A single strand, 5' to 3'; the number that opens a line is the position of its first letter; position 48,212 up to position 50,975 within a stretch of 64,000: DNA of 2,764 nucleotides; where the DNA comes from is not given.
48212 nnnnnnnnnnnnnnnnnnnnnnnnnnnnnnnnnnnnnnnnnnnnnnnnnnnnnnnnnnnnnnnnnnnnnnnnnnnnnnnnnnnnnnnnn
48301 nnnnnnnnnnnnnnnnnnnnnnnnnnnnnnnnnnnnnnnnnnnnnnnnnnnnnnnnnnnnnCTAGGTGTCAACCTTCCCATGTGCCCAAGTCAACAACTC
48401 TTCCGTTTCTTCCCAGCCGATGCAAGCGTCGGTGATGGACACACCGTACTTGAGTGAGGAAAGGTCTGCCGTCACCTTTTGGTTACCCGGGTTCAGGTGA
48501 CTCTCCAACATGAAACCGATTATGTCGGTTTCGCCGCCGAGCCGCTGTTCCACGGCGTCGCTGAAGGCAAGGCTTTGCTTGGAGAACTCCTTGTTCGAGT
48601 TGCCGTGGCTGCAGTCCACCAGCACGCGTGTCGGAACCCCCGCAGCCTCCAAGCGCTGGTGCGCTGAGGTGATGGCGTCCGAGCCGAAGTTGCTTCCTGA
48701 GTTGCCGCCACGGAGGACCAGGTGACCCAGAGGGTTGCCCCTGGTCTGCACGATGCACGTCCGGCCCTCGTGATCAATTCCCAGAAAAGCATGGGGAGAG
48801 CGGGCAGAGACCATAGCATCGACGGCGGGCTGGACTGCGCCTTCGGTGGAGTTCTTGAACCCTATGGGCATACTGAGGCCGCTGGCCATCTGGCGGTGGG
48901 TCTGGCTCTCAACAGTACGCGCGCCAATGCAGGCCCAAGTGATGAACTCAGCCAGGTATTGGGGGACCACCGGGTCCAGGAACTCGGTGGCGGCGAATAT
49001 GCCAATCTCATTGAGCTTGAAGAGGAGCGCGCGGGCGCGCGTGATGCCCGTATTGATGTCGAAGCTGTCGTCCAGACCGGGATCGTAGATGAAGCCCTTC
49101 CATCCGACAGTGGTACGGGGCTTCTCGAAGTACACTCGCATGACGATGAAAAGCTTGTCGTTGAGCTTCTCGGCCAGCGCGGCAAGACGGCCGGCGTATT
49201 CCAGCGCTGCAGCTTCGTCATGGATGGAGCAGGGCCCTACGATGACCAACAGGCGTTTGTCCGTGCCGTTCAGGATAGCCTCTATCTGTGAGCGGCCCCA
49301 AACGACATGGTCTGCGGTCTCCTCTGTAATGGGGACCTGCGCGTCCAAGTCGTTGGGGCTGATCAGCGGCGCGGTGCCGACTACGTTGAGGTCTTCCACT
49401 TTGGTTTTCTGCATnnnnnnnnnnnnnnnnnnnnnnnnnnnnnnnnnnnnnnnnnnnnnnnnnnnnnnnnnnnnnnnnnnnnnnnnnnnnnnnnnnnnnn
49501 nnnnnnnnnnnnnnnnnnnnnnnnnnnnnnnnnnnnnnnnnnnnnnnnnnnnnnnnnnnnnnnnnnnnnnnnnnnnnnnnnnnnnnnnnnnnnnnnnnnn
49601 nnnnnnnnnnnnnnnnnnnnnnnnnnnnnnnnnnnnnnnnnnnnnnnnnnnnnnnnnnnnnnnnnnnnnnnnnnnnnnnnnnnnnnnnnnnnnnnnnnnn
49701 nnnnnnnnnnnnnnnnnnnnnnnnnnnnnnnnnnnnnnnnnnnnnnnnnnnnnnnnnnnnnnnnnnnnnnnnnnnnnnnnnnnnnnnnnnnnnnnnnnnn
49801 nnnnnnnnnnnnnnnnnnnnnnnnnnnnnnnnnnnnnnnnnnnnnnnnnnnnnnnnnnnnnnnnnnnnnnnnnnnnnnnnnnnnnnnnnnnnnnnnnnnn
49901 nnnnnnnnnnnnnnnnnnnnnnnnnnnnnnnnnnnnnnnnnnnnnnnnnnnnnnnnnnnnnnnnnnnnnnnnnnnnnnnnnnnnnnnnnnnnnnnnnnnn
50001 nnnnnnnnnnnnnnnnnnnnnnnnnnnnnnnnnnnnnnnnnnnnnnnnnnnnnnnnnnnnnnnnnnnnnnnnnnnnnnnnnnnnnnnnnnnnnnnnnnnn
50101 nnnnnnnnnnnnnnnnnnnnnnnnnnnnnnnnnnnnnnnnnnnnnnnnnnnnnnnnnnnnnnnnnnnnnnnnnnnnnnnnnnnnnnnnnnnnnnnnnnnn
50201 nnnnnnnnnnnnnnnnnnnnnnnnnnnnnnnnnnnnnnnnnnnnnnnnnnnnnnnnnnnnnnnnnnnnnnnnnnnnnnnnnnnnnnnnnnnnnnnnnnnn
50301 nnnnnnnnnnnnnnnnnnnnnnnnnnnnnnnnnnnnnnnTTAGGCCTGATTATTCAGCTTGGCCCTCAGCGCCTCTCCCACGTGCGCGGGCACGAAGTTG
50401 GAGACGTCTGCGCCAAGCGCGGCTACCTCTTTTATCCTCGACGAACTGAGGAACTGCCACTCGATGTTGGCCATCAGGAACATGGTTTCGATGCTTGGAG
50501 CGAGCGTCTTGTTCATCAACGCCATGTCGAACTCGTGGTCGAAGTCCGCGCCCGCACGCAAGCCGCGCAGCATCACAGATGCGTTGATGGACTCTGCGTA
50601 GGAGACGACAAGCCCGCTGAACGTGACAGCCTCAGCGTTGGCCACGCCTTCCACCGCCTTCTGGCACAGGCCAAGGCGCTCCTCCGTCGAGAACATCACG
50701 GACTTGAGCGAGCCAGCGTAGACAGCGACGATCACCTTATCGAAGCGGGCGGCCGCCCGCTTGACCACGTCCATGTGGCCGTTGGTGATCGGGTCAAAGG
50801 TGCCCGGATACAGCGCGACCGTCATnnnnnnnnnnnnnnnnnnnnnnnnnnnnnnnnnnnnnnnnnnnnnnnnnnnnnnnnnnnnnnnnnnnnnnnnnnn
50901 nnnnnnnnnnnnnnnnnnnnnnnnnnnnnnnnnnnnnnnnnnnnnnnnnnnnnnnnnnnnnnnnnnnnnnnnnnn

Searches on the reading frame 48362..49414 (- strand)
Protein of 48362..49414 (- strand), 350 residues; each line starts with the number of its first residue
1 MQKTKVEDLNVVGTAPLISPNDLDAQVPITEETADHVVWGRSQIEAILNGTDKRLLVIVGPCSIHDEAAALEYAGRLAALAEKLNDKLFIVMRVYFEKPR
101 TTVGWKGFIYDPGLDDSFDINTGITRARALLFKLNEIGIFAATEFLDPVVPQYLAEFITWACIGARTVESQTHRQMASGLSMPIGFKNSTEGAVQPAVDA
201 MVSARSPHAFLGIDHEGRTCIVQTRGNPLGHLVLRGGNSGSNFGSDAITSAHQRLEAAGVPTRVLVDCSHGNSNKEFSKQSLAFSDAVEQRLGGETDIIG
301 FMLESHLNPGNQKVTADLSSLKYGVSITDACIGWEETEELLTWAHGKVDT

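Call 4: search_protein_families(library=pfam, proteins=[window:48362-49414:-])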
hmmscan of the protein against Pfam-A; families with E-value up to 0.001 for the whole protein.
window:48362-49414:- (350 aa): 1 family
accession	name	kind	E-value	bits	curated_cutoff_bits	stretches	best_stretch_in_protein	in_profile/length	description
PF00793.26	DAHP_synth_1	-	1.1e-80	270.9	25.5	1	43-341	8-269/270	DAHP synthetase I family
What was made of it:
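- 48362..49414 (-): Regulated gene: class-I (AroF/G/H-type) DAHP synthase, 350 aa. Pfam DAHP_synth_1, E = 1e-80 (call 4).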

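Call 9: find_related_loci(query=window:48362-49414:-, collection=genome_contigs, flank=3000)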
Query window:48362-49414:- (350 aa) in genome_contigs; peptide patterns used: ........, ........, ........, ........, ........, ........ (x = any residue, [..] = any of these).
600 stretches matched a pattern (row limit reached: there are more); 597 encode a relative of the query (tblastn E <= 1e-3); the best 80 are kept; 80 distinct loci.
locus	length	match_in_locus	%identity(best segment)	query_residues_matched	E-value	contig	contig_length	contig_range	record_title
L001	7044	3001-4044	66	1-348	1e-158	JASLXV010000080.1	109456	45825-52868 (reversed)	MAG: Dehalococcoidia bacterium isolate ETNP2_MAG_30 c_000001495817, whole genome shotgun sequence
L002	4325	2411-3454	64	1-348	2e-162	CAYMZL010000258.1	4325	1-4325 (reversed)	MAG TPA_asm: uncultured Dehalococcoidia bacterium isolate binchicken_co138_79 genome assembly, contig: NODE_4165_length_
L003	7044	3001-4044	60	1-348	3e-149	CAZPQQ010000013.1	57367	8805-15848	MAG TPA_asm: uncultured Dehalococcoidia bacterium isolate SRP308112_co1_348 genome assembly, contig: NODE_479_length_573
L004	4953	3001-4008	62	10-345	2e-136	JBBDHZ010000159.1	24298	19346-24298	MAG: Candidatus Paceibacterota bacterium isolate LejiaA_56_15 Lejia_A_3160_length_24298_cov_10, whole genome shotgun seq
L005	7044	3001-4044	56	1-348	2e-135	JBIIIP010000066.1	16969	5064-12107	MAG: Pirellulales bacterium isolate ME2001-09-10pf_3300042914_group1_bin155 Rohwer_bin1732_scaffold_2905_c1, whole genom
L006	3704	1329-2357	58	6-348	7e-138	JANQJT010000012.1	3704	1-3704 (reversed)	MAG: Phycisphaeraceae bacterium isolate PL25a_bin.124 k99_1078858, whole genome shotgun sequence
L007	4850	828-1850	57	8-348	3e-134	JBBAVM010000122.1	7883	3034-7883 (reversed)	MAG: Pirellulales bacterium isolate EUL_323 ctg122-EUL_323, whole genome shotgun sequence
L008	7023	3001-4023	56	8-348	2e-133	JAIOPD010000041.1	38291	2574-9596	MAG: Planctomycetia bacterium isolate LakeFargette_0920_ALND_MAG_67_38 LacPavin_0920_ALND_scaffold_35445, whole genome s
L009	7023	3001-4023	56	5-345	2e-132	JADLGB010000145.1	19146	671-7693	MAG: Candidatus Hydrogenedentota bacterium isolate SJ408 c_000000723753, whole genome shotgun sequence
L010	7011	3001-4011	57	8-345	6e-132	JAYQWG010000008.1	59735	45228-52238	MAG: Chloroflexota bacterium isolate SD9009_S3_rosella_bins.tsv.027 NODE_135_length_59735_cov_24.135607, whole genome sh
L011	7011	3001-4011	57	8-345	1e-131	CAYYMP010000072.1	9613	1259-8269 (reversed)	MAG TPA_asm: uncultured Dehalococcoidales bacterium isolate SRP134809_co1_506 genome assembly, contig: NODE_14187_length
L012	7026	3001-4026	56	8-349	2e-131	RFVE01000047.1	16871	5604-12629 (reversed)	MAG: Planctomycetia bacterium isolate WB5_5_029 contig_100_46, whole genome shotgun sequence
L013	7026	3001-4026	55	7-348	4e-131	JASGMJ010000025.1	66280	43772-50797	MAG: Candidatus Sumerlaeota bacterium isolate DJKA124_ANT21_bin.23 scaffold_96, whole genome shotgun sequence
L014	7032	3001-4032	52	5-348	1e-130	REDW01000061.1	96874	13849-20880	MAG: Spirochaetaceae bacterium isolate GEM2.Bin48 NODE_94_length_96874_cov_11.7397, whole genome shotgun sequence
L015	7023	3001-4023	55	8-348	6e-131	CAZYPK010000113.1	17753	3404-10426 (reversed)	MAG TPA_asm: uncultured Phycisphaeraceae bacterium isolate SRP344714_co2_493 genome assembly, contig: NODE_8196_length_1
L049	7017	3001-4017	52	6-344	9e-125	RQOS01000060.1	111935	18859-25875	MAG: SAR202 cluster bacterium isolate OSU_BB06 BB06_060, whole genome shotgun sequence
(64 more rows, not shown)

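Call 16: find_related_loci(query=window:48362-49414:-, collection=metagenome_contigs, flank=1500)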
Query window:48362-49414:- (350 aa) in metagenome_contigs; peptide patterns used: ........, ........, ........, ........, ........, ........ (x = any residue, [..] = any of these).
600 stretches matched a pattern (row limit reached: there are more); 588 encode a relative of the query (tblastn E <= 1e-3); the best 80 are kept; 80 distinct loci.
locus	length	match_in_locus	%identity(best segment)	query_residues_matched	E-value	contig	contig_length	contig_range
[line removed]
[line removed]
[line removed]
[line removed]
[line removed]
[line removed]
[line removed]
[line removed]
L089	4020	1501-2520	54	6-345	2e-131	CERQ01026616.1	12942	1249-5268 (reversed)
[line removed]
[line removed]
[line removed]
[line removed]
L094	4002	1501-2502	58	8-341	4e-130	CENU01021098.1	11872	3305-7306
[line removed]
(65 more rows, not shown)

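Call 29: find_encoding_contigs(protein=window:48362-49414:-, flank=1500, max_places=6)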
Protein window:48362-49414:- (350 aa): 2 contigs read that carry it; 2 places shown.
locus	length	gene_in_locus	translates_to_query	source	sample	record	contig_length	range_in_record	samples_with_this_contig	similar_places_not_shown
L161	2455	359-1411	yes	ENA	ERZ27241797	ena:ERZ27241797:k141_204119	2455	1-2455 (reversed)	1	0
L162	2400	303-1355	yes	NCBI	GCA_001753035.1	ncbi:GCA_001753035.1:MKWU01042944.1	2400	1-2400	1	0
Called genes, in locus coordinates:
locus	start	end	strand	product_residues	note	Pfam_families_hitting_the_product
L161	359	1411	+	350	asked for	PF00793:DAHP_synth_1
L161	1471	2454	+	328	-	?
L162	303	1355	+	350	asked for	PF00793:DAHP_synth_1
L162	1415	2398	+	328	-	?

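Call 31: find_homologous_proteins(query=window:48362-49414:-, max_evalue=1e-100)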
Query window:48362-49414:- (350 aa): 7311 proteins with E <= 1e-100 among 8000 candidates; the best 120 are listed.
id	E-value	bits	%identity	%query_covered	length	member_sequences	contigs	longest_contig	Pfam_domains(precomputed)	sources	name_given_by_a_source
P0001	4.6e-214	728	92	99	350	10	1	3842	PF00793.27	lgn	-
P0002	2.9e-209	712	89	99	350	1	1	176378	PF00793.27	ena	-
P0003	3.7e-208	709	88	99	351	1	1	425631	PF00793.27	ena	-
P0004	5.0e-208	708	88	99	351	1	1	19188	PF00793.27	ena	-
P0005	2.5e-207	706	88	99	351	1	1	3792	PF00793.27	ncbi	-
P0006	3.4e-207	705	88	99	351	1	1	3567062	PF00793.27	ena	-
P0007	3.5e-207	705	88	99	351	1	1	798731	PF00793.27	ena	-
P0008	9.0e-207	704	88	99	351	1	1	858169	PF00793.27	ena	-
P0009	2.4e-206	703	88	99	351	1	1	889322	PF00793.27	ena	-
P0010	7.6e-204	694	86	99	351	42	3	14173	PF00793.27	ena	-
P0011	1.6e-201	687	85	99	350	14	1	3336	PF00793.27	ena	-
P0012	3.5e-201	686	84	99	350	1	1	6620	PF00793.27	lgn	-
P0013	3.8e-201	686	85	99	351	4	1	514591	PF00793.27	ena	-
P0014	6.7e-200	681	85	99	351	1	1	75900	PF00793.27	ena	-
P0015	2.1e-199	680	85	100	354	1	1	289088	PF00793.27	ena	-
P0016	2.2e-193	660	82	99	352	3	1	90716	PF00793.27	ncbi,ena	-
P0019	1.2e-168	579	71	99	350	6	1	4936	PF00793.27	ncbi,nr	ncbi:MAG: 3-deoxy-7-phosphoheptulonate synthase [Chloroflexi bacterium]|nr:3-deoxy-7-phosphoheptulon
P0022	3.0e-167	574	71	99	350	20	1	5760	PF00793.27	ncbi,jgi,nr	ncbi:MAG: 3-deoxy-7-phosphoheptulonate synthase [SAR202 cluster bacterium]|jgi:3-deoxy-7-phosphohept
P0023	1.4e-166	572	70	99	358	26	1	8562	PF00793.27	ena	-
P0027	9.5e-153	526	67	99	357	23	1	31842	PF00793.27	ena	-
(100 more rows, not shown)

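Call 32: find_encoding_contigs(protein=P0001, flank=2500, max_places=2)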
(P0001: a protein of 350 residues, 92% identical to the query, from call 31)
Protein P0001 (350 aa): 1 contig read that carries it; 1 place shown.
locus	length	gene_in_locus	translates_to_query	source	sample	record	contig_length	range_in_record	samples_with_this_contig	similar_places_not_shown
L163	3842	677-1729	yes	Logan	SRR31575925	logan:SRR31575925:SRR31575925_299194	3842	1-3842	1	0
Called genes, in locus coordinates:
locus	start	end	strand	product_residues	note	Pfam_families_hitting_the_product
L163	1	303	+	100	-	?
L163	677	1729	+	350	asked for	PF00793:DAHP_synth_1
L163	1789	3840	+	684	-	?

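Call 33: find_encoding_contigs(protein=P0002, flank=2500, max_places=2)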
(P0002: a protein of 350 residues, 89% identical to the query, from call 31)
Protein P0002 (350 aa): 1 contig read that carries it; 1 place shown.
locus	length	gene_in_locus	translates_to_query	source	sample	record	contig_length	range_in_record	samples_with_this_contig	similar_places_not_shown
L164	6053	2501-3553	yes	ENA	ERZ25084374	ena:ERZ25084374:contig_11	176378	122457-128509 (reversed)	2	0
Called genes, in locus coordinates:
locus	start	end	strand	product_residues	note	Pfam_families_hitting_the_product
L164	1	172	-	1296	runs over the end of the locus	PF04563:RNA_pol_Rpb2_1, PF04561:RNA_pol_Rpb2_2, PF04565:RNA_pol_Rpb2_3, PF10385:RNA_pol_Rpb2_45, PF00562:RNA_pol_Rpb2_6, PF04560:RNA_pol_Rpb2_7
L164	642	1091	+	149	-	PF03602:Cons_hypoth95, PF05175:MTS (weak)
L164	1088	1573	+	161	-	PF01467:CTP_transf_like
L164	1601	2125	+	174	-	PF28068:Scy (weak), PF06188:HrpE (weak)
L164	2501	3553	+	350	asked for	PF00793:DAHP_synth_1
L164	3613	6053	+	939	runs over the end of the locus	PF02739:5_3_exonuc_N, PF01367:5_3_exonuc, PF01612:DNA_pol_A_exo1, PF00476:DNA_pol_A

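Call 34: find_encoding_contigs(protein=P0006, flank=2500, max_places=2)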
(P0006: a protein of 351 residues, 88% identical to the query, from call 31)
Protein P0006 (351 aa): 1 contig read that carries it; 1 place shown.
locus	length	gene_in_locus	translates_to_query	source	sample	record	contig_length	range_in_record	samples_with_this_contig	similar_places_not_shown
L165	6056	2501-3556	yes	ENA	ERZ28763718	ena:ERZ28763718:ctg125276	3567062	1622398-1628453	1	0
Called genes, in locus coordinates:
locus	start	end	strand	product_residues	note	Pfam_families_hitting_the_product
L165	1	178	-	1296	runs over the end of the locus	PF04563:RNA_pol_Rpb2_1, PF04561:RNA_pol_Rpb2_2, PF04565:RNA_pol_Rpb2_3, PF10385:RNA_pol_Rpb2_45, PF00562:RNA_pol_Rpb2_6, PF04560:RNA_pol_Rpb2_7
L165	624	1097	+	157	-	PF03602:Cons_hypoth95, PF05175:MTS (weak)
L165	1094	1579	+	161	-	PF01467:CTP_transf_like, PF08218:Citrate_ly_lig (weak)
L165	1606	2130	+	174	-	PF28068:Scy (weak)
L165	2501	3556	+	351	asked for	PF00793:DAHP_synth_1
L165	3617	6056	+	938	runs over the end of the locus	PF02739:5_3_exonuc_N, PF01367:5_3_exonuc, PF01612:DNA_pol_A_exo1, PF00476:DNA_pol_A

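Call 35: find_encoding_contigs(protein=P0010, flank=2500, max_places=2)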
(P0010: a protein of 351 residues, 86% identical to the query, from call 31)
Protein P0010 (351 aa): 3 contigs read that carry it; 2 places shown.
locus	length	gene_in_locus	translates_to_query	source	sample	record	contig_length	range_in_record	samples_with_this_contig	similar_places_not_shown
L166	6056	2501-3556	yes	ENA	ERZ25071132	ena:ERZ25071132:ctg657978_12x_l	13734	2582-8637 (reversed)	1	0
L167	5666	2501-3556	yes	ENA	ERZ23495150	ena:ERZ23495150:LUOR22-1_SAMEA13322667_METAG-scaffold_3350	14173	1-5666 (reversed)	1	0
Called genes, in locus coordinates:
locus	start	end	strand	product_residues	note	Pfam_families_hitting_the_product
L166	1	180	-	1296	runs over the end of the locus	PF04563:RNA_pol_Rpb2_1, PF04561:RNA_pol_Rpb2_2, PF04565:RNA_pol_Rpb2_3, PF10385:RNA_pol_Rpb2_45, PF00562:RNA_pol_Rpb2_6, PF04560:RNA_pol_Rpb2_7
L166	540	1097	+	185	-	PF03602:Cons_hypoth95, PF05175:MTS (weak)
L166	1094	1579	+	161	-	PF01467:CTP_transf_like, PF08218:Citrate_ly_lig (weak)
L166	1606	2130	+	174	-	-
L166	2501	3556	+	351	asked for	PF00793:DAHP_synth_1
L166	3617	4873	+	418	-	PF02739:5_3_exonuc_N, PF01367:5_3_exonuc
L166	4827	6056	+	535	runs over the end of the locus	PF01612:DNA_pol_A_exo1, PF00476:DNA_pol_A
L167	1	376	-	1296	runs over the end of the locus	PF04563:RNA_pol_Rpb2_1, PF04561:RNA_pol_Rpb2_2, PF04565:RNA_pol_Rpb2_3, PF10385:RNA_pol_Rpb2_45, PF00562:RNA_pol_Rpb2_6, PF04560:RNA_pol_Rpb2_7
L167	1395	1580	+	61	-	-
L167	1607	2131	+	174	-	-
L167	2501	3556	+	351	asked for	PF00793:DAHP_synth_1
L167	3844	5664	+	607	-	?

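Call 36: find_encoding_contigs(protein=P0013, flank=2500, max_places=2)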
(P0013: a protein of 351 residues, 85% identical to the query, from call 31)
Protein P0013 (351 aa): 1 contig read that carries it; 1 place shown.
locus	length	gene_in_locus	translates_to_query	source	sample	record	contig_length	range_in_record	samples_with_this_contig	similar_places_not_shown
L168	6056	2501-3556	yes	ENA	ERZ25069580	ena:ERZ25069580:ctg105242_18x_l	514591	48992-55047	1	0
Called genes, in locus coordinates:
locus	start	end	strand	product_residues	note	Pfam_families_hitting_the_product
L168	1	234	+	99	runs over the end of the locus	-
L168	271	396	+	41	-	-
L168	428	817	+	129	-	-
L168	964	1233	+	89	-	-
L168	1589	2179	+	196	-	-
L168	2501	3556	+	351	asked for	PF00793:DAHP_synth_1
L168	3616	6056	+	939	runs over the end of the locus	PF02739:5_3_exonuc_N, PF01367:5_3_exonuc, PF01612:DNA_pol_A_exo1, PF00476:DNA_pol_A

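Call 37: find_encoding_contigs(protein=P0015, flank=2500, max_places=2)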
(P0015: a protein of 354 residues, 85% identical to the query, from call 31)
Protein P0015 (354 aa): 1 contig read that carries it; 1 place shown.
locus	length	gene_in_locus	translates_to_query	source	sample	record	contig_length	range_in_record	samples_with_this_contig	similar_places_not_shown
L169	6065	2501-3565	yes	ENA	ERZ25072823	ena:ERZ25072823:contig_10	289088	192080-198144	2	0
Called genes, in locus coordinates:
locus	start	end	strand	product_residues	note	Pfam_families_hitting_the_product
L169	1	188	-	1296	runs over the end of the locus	PF04563:RNA_pol_Rpb2_1, PF04561:RNA_pol_Rpb2_2, PF04565:RNA_pol_Rpb2_3, PF10385:RNA_pol_Rpb2_45, PF00562:RNA_pol_Rpb2_6, PF04560:RNA_pol_Rpb2_7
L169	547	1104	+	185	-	PF03602:Cons_hypoth95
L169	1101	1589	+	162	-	PF01467:CTP_transf_like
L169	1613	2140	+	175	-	-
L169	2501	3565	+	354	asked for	PF00793:DAHP_synth_1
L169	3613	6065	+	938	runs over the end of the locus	PF02739:5_3_exonuc_N, PF01367:5_3_exonuc, PF01612:DNA_pol_A_exo1, PF00476:DNA_pol_A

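Call 38: find_encoding_contigs(protein=P0016, flank=2500, max_places=2)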
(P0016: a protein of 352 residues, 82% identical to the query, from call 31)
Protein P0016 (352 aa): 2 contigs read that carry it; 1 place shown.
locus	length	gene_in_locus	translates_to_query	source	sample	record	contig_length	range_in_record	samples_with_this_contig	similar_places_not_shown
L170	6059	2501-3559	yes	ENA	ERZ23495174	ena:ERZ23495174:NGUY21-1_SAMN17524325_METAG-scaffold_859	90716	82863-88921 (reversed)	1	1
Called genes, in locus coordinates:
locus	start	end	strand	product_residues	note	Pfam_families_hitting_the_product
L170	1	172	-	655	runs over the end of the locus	?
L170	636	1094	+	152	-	PF03602:Cons_hypoth95, PF05175:MTS (weak)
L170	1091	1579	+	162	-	PF01467:CTP_transf_like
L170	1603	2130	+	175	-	PF28068:Scy (weak)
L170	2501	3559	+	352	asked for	PF00793:DAHP_synth_1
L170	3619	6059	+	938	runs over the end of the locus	PF02739:5_3_exonuc_N, PF01367:5_3_exonuc, PF01612:DNA_pol_A_exo1, PF00476:DNA_pol_A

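Call 39: find_encoding_contigs(protein=P0019, flank=2500, max_places=2)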
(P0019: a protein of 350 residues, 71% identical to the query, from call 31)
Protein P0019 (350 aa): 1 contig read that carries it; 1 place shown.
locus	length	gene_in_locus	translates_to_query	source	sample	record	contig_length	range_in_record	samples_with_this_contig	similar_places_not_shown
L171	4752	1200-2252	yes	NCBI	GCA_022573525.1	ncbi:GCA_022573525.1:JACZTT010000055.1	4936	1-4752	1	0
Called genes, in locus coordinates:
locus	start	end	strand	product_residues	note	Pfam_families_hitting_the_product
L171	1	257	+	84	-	PF01467:CTP_transf_like (weak)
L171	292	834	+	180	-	-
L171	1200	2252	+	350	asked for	PF00793:DAHP_synth_1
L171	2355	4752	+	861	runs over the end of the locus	PF02739:5_3_exonuc_N, PF01367:5_3_exonuc, PF01612:DNA_pol_A_exo1, PF00476:DNA_pol_A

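Call 40: find_encoding_contigs(protein=P0022, flank=2500, max_places=2)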
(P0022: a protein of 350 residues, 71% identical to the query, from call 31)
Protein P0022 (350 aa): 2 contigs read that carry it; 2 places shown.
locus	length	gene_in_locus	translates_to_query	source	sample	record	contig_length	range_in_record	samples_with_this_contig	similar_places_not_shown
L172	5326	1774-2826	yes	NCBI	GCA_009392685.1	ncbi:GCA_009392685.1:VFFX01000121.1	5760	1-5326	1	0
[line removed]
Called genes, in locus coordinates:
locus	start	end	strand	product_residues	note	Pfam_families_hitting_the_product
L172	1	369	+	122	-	PF03602:Cons_hypoth95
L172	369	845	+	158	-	PF01467:CTP_transf_like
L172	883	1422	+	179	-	-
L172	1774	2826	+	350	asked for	PF00793:DAHP_synth_1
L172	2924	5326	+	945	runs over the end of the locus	PF02739:5_3_exonuc_N, PF01367:5_3_exonuc, PF01612:DNA_pol_A_exo1, PF00476:DNA_pol_A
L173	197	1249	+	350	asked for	PF00793:DAHP_synth_1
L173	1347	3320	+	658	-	?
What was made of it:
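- Their gene order is rsmD, coaD, coiled-coil gene, leader, DAHP synthase, polA, and the enzyme is 71-92% identical (calls 31-40).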

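Call 57: search_protein_families(library=ncbifam, proteins=[window:48362-49414:-], max_evalue=0.001)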
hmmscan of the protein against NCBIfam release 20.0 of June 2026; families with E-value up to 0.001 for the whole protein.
window:48362-49414:- (350 aa): 4 families
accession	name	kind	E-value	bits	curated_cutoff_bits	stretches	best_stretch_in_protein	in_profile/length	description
NF009395.0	PRK12755.1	subfamily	7.8e-149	495.2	343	1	1-348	2-348/355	3-deoxy-7-phosphoheptulonate synthase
TIGR00034.1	aroFGH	equivalog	5.2e-137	456.2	173.2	1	7-348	1-338/342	3-deoxy-7-phosphoheptulonate synthase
NF009396.0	PRK12756.1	subfamily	2.3e-131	437.8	463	1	4-342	2-338/349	Trp-sensitive 3-deoxy-7-phosphoheptulonate synthase AroH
NF006723.0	PRK09261.1-1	equivalog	5.3e-120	400.5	568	1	5-343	4-340/351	3-deoxy-7-phosphoheptulonate synthase AroG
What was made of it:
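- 48362..49414 (-): NCBIfam TIGR00034 aroFGH, 456 bits, and PRK12755 (call 57).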

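Call 74: find_encoding_contigs(protein=P0023, flank=1200, max_places=3)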
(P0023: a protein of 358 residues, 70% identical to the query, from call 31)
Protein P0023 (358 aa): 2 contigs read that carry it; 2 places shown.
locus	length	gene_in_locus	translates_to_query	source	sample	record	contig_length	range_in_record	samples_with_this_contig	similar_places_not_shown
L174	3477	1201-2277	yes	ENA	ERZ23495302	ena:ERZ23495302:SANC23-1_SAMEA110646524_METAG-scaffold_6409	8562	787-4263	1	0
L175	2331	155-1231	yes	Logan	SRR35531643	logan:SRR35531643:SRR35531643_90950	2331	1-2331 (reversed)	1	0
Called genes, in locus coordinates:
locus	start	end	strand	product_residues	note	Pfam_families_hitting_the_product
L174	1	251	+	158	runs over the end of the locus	PF01467:CTP_transf_like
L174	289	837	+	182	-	-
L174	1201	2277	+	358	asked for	PF00793:DAHP_synth_1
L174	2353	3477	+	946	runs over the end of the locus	PF02739:5_3_exonuc_N, PF01367:5_3_exonuc, PF01612:DNA_pol_A_exo1, PF00476:DNA_pol_A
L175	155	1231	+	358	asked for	PF00793:DAHP_synth_1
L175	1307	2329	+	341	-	?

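Call 75: find_encoding_contigs(protein=P0027, flank=1200, max_places=3)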
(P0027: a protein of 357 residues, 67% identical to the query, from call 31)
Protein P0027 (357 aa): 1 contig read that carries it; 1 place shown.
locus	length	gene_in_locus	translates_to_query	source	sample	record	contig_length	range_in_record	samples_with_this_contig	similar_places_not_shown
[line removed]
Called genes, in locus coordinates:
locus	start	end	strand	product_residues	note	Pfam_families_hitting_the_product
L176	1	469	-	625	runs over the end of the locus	PF01807:Zn_ribbon_DnaG, PF08275:DNAG_N, PF01751:Toprim, PF13155:Toprim_2, PF13662:Toprim_4, PF10410:DnaB_bind (weak)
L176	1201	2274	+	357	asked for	PF00793:DAHP_synth_1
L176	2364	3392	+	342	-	PF18152:DAHP_snth_FXD, PF00793:DAHP_synth_1, PF03102:NeuB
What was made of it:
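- Tried and rejected: Close orthologues had to be reached through the protein database and exact-protein look-ups (calls 29, 31-40, 74, 75).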

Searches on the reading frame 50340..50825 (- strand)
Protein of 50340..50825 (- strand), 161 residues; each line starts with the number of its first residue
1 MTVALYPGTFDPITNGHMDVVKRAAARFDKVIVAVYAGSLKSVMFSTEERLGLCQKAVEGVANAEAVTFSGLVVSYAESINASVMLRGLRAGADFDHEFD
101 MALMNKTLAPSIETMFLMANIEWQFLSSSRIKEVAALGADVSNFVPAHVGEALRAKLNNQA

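Call 4: search_protein_families(library=pfam, proteins=[window:50340-50825:-])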
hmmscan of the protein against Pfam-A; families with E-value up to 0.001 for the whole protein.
window:50340-50825:- (161 aa): 2 families
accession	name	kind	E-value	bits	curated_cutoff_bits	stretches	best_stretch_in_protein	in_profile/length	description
PF01467.32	CTP_transf_like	-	1.6e-24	87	21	1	5-133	1-132/133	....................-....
PF08218.17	Citrate_ly_lig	-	7.9e-06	26.1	20.9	1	11-113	9-107/182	Citrate lyase ligase C-terminal domain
